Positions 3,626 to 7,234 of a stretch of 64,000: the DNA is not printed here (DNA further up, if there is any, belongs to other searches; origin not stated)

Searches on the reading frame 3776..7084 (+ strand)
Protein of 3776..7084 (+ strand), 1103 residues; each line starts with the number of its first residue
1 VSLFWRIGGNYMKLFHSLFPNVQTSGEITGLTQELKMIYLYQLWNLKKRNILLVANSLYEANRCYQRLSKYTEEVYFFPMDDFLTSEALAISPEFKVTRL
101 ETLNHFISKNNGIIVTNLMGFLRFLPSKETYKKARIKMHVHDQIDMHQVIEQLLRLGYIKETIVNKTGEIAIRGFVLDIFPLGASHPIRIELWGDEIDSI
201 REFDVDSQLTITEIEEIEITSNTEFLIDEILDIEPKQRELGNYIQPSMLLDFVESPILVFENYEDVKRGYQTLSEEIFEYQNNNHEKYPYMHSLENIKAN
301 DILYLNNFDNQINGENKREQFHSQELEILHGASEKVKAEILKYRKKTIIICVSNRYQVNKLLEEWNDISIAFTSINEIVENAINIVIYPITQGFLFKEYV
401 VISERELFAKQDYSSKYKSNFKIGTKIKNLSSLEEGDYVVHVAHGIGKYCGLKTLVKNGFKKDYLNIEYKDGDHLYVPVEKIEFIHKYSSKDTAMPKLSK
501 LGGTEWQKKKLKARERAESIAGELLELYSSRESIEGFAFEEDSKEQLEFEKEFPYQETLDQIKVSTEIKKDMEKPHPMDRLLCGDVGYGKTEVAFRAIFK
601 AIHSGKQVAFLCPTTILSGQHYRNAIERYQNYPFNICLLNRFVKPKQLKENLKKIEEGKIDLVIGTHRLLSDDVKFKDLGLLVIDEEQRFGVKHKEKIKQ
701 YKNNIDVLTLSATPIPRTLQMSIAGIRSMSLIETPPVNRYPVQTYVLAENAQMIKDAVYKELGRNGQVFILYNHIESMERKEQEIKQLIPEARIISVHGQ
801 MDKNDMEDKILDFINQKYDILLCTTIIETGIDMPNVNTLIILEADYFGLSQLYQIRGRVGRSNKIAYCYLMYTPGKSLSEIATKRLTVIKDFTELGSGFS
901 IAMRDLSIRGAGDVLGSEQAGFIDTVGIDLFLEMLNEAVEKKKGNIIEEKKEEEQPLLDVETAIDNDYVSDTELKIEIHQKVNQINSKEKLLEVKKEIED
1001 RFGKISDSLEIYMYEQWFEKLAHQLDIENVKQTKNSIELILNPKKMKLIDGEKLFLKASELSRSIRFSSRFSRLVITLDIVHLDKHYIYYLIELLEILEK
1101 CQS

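Call 85: search_protein_families(library=pfam, proteins=[window:3776-7084:+], max_evalue=0.0001)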
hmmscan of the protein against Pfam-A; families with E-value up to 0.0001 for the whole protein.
window:3776-7084:+ (1103 aa): 7 families
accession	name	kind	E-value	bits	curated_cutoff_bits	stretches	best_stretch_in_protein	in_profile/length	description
PF00270.35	DEAD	-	2.3e-26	93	26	1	578-720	15-165/167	DEAD/DEAH box helicase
PF17757.6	UvrB_inter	-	7.4e-24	84.1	22.9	1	136-225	1-91/91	UvrB interaction domain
PF00271.37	Helicase_C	-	7.4e-22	78.1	23.5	1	757-862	9-109/110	Helicase conserved C-terminal domain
PF02559.22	CarD_TRCF_RID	-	3.1e-18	66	23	1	433-489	1-57/57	CarD-like/TRCF RID domain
PF03461.20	TRCF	-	1.9e-14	54.2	25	1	958-1046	1-89/95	TRCF domain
PF04851.21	ResIII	-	7.9e-10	39.3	22.5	1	561-714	8-162/164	Type III restriction enzyme, res subunit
PF22590.2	Cas3-like_C_2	-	7.3e-05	23.4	27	0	765-863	2-105/106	CRISPR-associated nuclease/helicase Cas3, C-terminal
